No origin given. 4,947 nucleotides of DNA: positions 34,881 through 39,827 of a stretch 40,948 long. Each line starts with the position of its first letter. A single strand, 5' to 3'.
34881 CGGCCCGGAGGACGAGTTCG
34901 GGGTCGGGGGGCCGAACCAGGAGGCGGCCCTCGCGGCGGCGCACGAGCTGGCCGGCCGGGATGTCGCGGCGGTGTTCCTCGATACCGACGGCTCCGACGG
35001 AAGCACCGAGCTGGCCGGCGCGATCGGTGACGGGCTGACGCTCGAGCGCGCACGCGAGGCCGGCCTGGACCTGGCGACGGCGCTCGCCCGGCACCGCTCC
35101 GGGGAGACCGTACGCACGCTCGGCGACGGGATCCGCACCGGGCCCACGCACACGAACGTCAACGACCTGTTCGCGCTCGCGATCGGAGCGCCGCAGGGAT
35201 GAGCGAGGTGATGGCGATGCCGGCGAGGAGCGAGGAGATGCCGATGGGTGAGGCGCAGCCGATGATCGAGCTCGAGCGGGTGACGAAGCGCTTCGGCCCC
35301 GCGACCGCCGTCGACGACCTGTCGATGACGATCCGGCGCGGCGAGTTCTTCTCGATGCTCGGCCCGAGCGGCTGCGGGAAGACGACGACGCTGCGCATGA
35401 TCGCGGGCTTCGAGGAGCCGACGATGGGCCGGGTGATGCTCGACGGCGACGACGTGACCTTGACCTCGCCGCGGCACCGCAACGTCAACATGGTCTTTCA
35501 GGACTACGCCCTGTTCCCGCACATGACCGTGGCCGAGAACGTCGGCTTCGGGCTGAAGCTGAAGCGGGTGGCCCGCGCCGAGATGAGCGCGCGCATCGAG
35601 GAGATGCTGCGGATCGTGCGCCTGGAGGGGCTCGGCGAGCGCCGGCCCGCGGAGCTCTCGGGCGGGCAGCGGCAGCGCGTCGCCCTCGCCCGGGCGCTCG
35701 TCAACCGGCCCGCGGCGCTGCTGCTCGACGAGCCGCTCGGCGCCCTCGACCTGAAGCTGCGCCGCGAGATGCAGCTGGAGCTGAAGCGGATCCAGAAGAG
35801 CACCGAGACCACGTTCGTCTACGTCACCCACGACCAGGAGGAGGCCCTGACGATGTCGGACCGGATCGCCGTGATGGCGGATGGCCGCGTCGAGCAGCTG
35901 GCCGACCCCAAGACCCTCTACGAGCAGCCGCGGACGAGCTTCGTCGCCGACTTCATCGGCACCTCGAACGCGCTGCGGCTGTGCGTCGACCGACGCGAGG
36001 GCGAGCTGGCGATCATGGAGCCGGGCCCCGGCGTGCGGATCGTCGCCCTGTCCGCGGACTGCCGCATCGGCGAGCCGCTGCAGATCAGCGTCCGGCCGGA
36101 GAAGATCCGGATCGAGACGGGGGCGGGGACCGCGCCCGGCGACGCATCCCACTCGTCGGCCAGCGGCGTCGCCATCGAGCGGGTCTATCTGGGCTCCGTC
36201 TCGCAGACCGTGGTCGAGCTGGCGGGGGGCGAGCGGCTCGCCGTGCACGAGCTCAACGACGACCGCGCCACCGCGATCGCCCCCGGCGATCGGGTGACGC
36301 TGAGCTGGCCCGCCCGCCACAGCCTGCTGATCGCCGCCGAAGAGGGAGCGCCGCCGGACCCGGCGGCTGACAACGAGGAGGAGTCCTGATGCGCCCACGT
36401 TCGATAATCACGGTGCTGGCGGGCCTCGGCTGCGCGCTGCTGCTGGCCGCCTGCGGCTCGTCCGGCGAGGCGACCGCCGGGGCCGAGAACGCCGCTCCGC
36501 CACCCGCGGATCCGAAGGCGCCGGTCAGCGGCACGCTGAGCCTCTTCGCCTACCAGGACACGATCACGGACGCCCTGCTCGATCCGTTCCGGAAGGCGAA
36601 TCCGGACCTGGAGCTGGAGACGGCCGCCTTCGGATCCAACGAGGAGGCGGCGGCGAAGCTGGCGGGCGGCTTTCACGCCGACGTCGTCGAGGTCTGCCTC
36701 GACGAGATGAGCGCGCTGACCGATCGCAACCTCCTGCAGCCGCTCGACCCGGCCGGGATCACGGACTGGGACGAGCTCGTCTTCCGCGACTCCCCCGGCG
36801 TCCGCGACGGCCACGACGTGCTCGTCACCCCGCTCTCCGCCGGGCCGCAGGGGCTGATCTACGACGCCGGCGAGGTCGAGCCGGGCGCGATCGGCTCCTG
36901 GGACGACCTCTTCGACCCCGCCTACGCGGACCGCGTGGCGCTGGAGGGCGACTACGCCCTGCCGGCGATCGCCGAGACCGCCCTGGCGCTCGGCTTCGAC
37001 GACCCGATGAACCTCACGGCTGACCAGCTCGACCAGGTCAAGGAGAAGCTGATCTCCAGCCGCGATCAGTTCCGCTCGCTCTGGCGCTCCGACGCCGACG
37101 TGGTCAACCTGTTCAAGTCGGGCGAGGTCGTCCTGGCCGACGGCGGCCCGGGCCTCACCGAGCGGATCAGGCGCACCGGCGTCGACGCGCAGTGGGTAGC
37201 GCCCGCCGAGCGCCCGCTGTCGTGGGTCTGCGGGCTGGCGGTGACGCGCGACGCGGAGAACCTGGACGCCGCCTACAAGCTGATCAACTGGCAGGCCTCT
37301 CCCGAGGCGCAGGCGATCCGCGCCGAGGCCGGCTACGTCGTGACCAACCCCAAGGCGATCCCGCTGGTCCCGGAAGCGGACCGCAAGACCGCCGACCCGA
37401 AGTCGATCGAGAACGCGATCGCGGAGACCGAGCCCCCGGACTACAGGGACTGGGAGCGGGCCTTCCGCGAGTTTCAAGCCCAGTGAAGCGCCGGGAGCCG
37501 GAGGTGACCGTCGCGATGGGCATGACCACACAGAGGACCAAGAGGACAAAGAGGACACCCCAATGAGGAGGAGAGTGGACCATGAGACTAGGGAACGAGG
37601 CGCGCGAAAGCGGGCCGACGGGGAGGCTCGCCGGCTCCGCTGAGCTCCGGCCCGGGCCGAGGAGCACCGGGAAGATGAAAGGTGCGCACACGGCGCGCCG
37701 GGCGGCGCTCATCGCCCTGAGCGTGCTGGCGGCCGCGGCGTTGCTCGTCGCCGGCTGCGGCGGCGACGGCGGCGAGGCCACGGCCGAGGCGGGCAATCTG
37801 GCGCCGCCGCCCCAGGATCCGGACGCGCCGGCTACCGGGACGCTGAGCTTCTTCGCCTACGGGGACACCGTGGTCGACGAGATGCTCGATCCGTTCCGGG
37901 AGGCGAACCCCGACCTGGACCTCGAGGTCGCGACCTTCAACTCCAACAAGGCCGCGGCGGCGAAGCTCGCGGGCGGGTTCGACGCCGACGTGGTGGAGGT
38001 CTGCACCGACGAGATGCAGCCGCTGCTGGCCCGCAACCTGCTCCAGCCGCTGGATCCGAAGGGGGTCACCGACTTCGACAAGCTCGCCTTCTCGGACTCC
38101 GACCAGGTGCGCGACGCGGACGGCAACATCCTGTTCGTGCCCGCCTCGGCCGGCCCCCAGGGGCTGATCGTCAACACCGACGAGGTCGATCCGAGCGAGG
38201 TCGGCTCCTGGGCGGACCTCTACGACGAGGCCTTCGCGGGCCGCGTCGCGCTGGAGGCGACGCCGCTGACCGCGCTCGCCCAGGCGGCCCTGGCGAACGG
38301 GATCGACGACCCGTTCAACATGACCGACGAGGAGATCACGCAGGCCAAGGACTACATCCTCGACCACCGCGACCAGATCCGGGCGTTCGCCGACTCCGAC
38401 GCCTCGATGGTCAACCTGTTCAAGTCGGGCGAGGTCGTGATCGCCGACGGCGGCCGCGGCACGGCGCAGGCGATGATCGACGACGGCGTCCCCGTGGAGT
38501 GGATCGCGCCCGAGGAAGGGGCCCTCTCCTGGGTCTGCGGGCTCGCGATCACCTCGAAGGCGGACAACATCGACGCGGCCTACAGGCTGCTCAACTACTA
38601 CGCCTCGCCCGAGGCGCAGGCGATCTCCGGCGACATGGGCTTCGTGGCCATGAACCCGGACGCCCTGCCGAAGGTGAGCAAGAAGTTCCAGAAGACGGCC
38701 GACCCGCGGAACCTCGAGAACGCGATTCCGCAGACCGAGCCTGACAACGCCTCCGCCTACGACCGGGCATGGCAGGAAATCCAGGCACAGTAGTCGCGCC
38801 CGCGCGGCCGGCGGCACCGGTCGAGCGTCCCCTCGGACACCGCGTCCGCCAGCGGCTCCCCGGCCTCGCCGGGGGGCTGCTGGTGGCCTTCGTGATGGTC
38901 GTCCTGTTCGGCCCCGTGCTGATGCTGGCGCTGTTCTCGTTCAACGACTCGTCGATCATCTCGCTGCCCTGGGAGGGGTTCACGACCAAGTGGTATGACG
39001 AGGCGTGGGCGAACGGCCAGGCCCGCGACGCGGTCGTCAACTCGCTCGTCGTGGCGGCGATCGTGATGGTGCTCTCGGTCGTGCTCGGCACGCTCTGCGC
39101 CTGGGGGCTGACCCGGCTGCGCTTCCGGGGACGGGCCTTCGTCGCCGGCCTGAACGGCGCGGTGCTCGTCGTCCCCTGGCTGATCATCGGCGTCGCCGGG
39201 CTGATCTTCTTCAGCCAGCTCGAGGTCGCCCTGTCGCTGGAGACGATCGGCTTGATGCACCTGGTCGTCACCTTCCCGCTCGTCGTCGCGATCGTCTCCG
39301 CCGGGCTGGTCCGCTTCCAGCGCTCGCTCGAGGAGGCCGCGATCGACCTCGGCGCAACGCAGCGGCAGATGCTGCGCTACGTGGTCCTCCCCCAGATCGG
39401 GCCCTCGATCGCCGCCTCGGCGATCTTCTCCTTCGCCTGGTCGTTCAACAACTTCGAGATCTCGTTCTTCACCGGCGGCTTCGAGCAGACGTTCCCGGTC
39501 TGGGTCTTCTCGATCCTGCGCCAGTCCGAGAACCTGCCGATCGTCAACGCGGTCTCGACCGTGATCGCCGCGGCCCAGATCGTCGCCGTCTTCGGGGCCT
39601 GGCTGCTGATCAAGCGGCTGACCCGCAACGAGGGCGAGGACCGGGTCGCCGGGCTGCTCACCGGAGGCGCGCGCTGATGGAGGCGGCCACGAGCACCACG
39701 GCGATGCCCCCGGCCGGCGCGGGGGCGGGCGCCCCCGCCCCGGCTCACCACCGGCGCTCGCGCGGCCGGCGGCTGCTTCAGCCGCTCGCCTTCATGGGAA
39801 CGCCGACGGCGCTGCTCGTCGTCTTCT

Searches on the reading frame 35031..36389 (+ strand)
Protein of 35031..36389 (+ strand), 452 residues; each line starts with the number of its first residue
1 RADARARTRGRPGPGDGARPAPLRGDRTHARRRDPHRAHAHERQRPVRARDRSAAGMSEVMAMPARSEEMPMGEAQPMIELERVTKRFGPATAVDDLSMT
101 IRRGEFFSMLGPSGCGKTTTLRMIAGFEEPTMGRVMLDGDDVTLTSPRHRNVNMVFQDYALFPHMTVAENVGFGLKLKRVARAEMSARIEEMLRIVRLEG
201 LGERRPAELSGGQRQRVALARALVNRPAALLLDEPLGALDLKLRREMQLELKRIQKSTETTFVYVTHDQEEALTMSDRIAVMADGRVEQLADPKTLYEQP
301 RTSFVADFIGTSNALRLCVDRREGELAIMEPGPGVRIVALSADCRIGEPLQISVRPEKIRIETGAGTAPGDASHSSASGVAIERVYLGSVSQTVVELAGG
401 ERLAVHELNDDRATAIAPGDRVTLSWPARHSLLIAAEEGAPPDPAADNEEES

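Call 35: search_protein_families(library=pfam, proteins=[window:35031-36389:+], max_evalue=0.001)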
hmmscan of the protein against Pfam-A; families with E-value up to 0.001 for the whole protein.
window:35031-36389:+ (452 aa): 2 families
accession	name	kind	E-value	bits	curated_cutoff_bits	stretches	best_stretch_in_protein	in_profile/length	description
PF00005.33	ABC_tran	-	1.4e-37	129.8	25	1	95-236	2-136/137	ABC transporter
PF08402.16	TOBE_2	-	4.4e-17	62.4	21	1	352-433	1-75/76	TOBE domain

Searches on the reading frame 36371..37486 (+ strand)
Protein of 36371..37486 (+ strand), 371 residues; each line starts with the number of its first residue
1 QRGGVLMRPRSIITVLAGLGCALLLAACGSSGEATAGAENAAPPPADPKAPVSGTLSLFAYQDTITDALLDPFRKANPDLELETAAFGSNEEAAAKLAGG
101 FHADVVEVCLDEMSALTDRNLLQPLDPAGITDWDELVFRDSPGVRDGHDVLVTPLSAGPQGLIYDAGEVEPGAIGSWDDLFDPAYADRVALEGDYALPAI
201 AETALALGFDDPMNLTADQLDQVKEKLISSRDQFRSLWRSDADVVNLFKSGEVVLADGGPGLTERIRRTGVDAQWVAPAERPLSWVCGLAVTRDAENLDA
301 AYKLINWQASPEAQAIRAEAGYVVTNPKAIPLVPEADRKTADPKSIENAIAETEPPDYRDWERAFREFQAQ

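Call 35: search_protein_families(library=pfam, proteins=[window:36371-37486:+], max_evalue=0.001)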
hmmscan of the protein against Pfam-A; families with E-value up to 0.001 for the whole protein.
window:36371-37486:+ (371 aa): 4 families
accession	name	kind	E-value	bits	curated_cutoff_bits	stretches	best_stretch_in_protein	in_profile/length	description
PF13416.11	SBP_bac_8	-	3.5e-20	73.4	27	1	68-331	1-267/279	Bacterial extracellular solute-binding protein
PF01547.30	SBP_bac_1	-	8e-14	52.8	26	1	67-315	11-307/307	Bacterial extracellular solute-binding protein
PF13343.11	SBP_bac_6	-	1.4e-12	48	24.6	1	115-333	23-228/245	Bacterial extracellular solute-binding protein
PF13531.11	SBP_bac_11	-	1e-05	25.9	25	1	68-322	15-226/227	Bacterial extracellular solute-binding protein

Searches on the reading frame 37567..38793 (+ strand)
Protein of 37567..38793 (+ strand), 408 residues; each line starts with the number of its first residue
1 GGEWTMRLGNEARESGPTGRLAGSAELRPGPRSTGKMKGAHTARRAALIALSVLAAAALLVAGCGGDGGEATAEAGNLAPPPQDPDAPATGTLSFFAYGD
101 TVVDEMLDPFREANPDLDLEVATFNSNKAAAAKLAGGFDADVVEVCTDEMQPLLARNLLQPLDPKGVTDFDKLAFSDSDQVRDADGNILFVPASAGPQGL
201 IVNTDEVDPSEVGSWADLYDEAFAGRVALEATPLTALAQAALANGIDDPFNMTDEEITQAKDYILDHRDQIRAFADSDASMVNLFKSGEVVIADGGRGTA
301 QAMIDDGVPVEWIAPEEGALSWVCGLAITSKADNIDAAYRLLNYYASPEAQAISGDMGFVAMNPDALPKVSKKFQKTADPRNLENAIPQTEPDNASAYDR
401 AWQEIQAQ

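Call 66: search_protein_families(library=pfam, proteins=[window:37567-38793:+], max_evalue=0.01)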
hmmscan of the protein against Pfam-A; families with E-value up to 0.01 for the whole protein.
window:37567-38793:+ (408 aa): 4 families
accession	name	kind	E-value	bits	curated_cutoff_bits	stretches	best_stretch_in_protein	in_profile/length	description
PF13416.11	SBP_bac_8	-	1.2e-28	101.2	27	1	105-377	1-274/279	Bacterial extracellular solute-binding protein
PF13343.11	SBP_bac_6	-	2.5e-17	63.6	24.6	1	150-372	21-230/245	Bacterial extracellular solute-binding protein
PF01547.30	SBP_bac_1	-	2.3e-15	57.8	26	1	105-352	12-307/307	Bacterial extracellular solute-binding protein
PF13531.11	SBP_bac_11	-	3.2e-11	43.9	25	1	101-359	11-226/227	Bacterial extracellular solute-binding protein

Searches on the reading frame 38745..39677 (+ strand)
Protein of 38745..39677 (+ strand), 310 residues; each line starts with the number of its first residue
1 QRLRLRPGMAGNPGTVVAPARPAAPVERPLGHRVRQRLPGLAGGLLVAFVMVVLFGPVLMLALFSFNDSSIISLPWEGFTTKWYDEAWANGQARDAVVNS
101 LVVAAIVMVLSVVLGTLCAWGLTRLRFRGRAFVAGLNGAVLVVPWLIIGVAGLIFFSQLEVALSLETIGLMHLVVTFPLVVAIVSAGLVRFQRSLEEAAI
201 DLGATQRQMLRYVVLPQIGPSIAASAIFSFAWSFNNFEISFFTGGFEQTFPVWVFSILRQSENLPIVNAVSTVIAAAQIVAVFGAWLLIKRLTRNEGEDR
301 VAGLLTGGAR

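Call 66: search_protein_families(library=pfam, proteins=[window:38745-39677:+], max_evalue=0.01)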
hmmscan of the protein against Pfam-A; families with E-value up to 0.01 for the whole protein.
window:38745-39677:+ (310 aa): 1 family
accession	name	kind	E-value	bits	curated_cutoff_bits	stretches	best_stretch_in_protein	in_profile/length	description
PF00528.27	BPD_transp_1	-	3.6e-10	40.3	26.4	1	112-284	2-168/184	Binding-protein-dependent transport system inner membrane component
